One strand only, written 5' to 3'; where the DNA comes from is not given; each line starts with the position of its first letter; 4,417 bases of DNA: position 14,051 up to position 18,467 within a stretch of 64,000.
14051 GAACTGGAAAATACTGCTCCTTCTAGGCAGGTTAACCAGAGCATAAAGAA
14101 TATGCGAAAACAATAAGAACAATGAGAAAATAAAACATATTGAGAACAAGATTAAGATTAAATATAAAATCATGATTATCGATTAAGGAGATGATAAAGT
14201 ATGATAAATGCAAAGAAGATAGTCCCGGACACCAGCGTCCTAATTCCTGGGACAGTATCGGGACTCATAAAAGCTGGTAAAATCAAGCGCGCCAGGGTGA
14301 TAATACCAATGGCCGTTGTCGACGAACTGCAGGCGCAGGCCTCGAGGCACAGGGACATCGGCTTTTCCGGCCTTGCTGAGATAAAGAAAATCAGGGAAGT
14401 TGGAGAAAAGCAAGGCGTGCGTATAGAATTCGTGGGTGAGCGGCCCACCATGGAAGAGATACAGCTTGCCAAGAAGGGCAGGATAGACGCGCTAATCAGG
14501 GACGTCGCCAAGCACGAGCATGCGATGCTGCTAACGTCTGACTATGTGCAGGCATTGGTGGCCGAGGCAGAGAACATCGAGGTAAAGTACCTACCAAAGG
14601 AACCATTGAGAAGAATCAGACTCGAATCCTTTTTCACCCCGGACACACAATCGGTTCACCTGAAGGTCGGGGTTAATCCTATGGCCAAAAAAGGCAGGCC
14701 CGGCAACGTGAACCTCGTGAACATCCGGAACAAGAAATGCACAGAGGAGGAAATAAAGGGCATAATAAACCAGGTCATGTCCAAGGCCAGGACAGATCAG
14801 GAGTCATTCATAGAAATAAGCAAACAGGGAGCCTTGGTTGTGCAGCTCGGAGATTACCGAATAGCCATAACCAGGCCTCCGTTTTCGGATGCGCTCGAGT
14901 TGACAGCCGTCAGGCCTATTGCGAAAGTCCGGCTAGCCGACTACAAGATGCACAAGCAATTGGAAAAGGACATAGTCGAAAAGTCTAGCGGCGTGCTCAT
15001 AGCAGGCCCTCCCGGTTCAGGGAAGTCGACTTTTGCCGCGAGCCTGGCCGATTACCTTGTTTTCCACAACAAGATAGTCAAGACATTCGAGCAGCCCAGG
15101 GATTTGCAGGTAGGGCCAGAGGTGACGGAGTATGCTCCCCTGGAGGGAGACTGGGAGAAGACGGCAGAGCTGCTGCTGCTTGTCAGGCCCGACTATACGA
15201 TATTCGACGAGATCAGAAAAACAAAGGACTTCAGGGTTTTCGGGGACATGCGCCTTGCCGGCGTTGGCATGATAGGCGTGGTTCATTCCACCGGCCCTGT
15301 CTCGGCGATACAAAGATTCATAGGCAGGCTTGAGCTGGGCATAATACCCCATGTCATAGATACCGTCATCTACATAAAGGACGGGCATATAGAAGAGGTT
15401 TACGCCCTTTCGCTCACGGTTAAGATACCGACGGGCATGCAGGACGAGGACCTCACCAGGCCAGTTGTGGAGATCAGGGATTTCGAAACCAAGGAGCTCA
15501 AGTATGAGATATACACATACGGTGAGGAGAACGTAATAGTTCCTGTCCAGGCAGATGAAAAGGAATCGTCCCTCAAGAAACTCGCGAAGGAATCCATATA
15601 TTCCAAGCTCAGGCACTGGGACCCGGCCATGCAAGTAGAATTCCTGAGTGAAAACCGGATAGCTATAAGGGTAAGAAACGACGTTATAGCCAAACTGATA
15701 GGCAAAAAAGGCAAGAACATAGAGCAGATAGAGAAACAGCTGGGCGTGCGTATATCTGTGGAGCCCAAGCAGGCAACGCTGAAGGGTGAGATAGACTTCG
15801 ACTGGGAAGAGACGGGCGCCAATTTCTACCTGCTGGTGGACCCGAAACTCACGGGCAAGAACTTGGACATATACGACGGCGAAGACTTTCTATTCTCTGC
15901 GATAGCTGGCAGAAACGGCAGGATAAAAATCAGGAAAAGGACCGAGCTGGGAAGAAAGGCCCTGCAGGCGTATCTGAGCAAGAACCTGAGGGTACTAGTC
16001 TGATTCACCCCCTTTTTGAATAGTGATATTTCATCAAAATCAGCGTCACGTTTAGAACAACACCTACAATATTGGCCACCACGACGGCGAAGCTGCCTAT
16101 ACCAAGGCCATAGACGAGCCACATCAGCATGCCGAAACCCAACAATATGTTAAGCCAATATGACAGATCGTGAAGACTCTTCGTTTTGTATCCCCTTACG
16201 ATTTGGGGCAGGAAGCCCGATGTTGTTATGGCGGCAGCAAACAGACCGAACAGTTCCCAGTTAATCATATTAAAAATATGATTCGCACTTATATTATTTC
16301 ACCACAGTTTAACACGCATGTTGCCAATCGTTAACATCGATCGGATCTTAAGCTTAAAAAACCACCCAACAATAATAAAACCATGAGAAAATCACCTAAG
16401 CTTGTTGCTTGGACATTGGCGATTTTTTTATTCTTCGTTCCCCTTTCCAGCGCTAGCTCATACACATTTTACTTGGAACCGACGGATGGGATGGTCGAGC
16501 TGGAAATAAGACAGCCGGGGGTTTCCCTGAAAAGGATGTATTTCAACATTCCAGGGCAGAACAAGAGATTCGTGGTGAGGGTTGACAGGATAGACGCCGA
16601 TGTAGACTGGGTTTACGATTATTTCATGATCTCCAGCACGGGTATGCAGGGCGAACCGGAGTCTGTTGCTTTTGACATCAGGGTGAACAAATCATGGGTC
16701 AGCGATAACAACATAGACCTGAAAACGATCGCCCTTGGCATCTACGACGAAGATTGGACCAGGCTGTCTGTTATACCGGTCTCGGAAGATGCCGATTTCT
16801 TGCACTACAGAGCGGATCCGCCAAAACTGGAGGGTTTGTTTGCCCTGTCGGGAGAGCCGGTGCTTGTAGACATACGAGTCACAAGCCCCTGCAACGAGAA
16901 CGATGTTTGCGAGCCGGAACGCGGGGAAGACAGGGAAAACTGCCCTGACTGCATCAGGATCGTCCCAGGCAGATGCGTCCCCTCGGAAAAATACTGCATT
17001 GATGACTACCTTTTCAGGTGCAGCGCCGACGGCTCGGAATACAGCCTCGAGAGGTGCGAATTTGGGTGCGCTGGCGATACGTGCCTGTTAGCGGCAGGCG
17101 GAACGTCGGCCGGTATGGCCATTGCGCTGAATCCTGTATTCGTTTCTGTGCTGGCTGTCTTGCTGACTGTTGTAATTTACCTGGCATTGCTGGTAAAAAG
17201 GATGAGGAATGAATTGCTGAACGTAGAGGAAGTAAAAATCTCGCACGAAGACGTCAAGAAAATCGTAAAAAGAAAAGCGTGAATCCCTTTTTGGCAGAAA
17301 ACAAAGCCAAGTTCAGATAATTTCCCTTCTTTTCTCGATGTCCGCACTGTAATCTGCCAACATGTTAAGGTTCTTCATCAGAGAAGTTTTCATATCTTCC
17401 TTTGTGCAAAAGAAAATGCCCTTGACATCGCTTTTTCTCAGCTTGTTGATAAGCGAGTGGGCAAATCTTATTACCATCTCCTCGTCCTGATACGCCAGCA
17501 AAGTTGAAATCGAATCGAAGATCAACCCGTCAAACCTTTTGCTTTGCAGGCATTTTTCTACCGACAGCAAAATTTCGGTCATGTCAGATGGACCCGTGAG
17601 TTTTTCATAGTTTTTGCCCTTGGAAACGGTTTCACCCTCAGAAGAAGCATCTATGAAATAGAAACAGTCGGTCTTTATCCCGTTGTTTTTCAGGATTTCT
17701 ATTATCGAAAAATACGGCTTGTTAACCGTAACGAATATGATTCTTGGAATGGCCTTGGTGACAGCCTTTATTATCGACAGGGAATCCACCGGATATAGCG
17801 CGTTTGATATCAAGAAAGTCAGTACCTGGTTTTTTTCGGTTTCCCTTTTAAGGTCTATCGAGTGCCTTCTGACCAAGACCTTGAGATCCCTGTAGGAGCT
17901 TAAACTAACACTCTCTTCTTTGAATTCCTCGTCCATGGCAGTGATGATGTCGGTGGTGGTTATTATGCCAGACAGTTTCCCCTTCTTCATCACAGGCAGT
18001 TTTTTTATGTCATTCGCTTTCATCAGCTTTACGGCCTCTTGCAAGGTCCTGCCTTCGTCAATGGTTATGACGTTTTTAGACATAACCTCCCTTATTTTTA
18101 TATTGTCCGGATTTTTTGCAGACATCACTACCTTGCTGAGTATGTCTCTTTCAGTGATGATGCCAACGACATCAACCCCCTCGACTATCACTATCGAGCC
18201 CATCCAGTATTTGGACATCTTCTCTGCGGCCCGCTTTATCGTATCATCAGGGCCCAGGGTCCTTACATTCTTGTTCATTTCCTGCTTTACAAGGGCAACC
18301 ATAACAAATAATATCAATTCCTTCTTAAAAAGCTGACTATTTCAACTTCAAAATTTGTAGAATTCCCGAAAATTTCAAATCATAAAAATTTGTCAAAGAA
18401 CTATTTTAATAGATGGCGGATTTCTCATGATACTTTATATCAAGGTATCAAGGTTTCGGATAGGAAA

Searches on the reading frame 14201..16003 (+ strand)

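Call 4: search_protein_families(library=pfam, proteins=[window:14201-16003:+], max_evalue=0.1)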
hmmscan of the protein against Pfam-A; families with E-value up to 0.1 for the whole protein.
window:14201-16003:+ (600 aa): 34 families (the best 25 are shown)
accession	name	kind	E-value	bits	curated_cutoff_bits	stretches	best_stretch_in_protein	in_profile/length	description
PF00013.35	KH_1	-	1.1e-07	31.9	21.5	1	489-523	4-38/66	KH domain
PF01850.27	PIN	-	8.3e-07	30.1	23.6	1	7-121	1-118/120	PIN domain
PF20720.3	nSTAND3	-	4.7e-06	26.8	27.2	1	256-302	11-57/155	Novel STAND NTPase 3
PF00437.27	T2SSE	-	4.2e-05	22.8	24.9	1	251-373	131-255/370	Type II/IV secretion system protein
PF13638.12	PIN_4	-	7.6e-05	23.5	21.9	1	7-128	1-128/132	PIN domain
PF07650.23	KH_2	-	8.2e-05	22.8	22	1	483-528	23-69/78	KH domain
PF13173.12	AAA_14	-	0.00066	20.1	27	1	265-345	5-78/129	AAA domain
PF20833.2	RNase_E_G_Thio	-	0.0024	18.4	26.8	1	484-527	34-77/86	RNase E/G, Thioredoxin-like domain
PF13191.12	AAA_16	-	0.0037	18.2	32.6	1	262-287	24-49/167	AAA ATPase domain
PF13238.12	AAA_18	-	0.0038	18.1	29.4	1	265-288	1-24/128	AAA domain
PF13184.12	KH_5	-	0.0039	17.7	27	1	487-520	7-44/69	NusA-like KH domain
PF13083.13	KH_KhpA-B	-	0.0056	17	32.1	0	483-508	27-52/73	KhpA/KhpB, KH domain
PF22675.2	KH-I_KHDC4-BBP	-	0.0063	16.8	30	1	494-520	6-32/76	KHDC4/BBP-like, KH-domain type I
PF07728.20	AAA_5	-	0.0068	16.8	22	1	264-290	1-25/139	AAA domain (dynein-related subfamily)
PF13479.12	AAA_24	-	0.0068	16.7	27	1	265-288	5-28/195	AAA domain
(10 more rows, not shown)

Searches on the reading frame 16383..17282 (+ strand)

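Call 4: search_protein_families(library=pfam, proteins=[window:16383-17282:+], max_evalue=0.1)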
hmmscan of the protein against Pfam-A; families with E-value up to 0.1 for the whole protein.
window:16383-17282:+ (299 aa): 1 family
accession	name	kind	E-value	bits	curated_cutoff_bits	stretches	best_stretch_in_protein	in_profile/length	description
PF25258.1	DUF7859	-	0.0088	16.4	27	1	246-274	8-36/49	Family of unknown function (DUF7859)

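Call 6: search_protein_families(library=ncbifam, proteins=[window:16383-17282:+], max_evalue=0.1)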
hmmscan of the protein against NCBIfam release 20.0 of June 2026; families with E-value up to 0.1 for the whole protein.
window:16383-17282:+ (299 aa): 1 family
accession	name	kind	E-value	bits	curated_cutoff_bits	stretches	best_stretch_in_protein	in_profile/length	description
TIGR04213.1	PGF_pre_PGF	domain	6.5e-11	42.4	28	1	77-155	69-151/153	PGF-pre-PGF domain-containing protein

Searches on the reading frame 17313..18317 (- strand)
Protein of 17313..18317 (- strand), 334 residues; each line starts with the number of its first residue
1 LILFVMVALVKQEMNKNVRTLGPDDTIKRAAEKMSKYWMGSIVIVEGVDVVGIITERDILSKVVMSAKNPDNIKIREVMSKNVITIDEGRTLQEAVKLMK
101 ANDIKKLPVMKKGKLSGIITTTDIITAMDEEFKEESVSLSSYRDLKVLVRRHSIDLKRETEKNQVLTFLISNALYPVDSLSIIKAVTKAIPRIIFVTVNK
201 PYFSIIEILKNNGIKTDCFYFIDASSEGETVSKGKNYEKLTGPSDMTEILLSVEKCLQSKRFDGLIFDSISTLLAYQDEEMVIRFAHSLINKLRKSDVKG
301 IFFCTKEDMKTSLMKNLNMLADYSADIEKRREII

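Call 4: search_protein_families(library=pfam, proteins=[window:17313-18317:-], max_evalue=0.1)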
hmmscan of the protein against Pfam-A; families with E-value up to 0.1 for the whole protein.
window:17313-18317:- (334 aa): 4 families
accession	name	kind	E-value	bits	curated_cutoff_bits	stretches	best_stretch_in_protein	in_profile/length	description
PF00571.33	CBS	-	8.2e-28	96.9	24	2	75-129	1-56/57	CBS domain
PF24336.1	DUF7504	-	1.6e-07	32.4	27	1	226-322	70-174/179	Family of unknown function (DUF7504)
PF06745.19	ATPase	-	4.4e-05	23.4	26.6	1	194-311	52-169/231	KaiC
PF23365.1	DUF7090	-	9.9e-05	22.6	27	1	230-328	84-183/192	Family of unknown function (DUF7090)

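Call 6: search_protein_families(library=ncbifam, proteins=[window:17313-18317:-], max_evalue=0.1)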
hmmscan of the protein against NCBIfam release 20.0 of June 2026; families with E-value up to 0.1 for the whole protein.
window:17313-18317:- (334 aa): 21 families
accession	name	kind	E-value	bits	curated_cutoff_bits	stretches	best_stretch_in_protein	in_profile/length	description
NF041552.1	TF_PrdR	equivalog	9.7e-17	60.5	795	1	9-139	7-136/577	sigma-54 dependent transcriptional regulator PrdR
NF011447.0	PRK14869.2-3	equivalog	3.4e-16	58.9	522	2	73-145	68-141/540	putative manganese-dependent inorganic diphosphatase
TIGR01302.1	IMP_dehydrog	equivalog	1.2e-11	44.2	481.5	1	11-129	83-201/450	IMP dehydrogenase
NF053603.1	HhpR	exception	7.8e-11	41.7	520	1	14-127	67-182/282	CBS domain-containing high hydrostatic pressure regulator HhpR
NF053863.1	DS11_antiphage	equivalog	1.4e-09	37.5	260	2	15-125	82-189/305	CBS domain-containing anti-phage protein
NF005869.0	PRK07807.1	equivalog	4.4e-08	32.6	549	1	16-126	97-202/479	GuaB1 family IMP dehydrogenase-related protein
TIGR01303.1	IMP_DH_rel_1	equivalog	8.2e-08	31.6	562.75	1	19-127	99-201/475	GuaB1 family IMP dehydrogenase-related protein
NF011443.0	PRK14869.1-5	equivalog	8.5e-08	31.1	335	1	74-138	70-135/546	putative manganese-dependent inorganic diphosphatase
NF038279.1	TF_CBS_SpxR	exception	1.5e-07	30.5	600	1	43-142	226-319/427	CBS-HotDog domain-containing transcription factor SpxR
TIGR00393.1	kpsF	subfamily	1.7e-07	31.1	203.7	1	10-119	157-267/268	KpsF/GutQ family sugar-phosphate isomerase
NF052358.1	GMPRedGuaB1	equivalog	3.1e-07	29.9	675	1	14-126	95-202/479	GMP reductase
NF041569.1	A-tRNAntase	equivalog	4.2e-07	28.6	1440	2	62-131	299-367/880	A-adding tRNA nucleotidyltransferase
NF041630.1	CBS_CbpB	equivalog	6.5e-06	26.1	125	2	81-177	19-115/143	cyclic-di-AMP-binding protein CbpB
TIGR01137.1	cysta_beta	equivalog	1.2e-05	24.2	510.25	1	14-126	344-454/457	cystathionine beta-synthase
NF008141.0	PRK10892.1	equivalog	1.4e-05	24.5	505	1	16-127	214-325/328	arabinose-5-phosphate isomerase KdsD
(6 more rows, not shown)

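Call 75: search_protein_families(library=padloc, proteins=[window:17313-18317:-], max_evalue=0.01)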
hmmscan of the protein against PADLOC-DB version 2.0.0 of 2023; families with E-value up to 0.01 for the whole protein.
window:17313-18317:- (334 aa): 0 families
